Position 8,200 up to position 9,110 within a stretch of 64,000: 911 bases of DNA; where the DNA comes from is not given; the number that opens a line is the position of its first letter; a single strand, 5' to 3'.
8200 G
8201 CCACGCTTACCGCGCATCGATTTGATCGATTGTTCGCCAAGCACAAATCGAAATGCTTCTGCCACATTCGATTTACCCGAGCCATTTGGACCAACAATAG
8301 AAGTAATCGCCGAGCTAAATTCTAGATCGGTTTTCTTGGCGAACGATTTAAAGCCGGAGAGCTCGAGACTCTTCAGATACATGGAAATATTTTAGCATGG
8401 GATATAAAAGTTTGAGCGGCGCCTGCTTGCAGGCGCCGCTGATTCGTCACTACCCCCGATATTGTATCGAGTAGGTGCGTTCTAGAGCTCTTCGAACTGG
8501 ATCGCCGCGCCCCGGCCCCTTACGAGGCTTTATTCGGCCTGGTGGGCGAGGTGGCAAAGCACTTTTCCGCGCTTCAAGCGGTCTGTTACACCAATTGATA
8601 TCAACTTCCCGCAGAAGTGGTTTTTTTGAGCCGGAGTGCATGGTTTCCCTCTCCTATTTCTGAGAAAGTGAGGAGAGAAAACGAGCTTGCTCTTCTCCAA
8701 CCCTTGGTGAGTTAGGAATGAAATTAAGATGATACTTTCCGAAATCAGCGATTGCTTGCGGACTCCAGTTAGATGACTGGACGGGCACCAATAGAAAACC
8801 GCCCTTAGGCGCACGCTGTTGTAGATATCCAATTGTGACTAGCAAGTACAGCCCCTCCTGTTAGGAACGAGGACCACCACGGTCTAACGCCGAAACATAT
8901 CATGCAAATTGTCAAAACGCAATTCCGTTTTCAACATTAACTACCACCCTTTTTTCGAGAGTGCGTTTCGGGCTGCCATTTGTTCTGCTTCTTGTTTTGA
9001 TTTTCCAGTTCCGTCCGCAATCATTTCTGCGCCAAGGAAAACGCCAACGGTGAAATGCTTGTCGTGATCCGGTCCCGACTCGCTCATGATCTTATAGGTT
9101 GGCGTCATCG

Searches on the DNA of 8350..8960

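Call 56: search_rna_families(source=window, start=8350, end=8960, threshold=evalue, max_evalue=1)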
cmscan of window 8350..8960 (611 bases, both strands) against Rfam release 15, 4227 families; matches with E-value up to 1: 0.
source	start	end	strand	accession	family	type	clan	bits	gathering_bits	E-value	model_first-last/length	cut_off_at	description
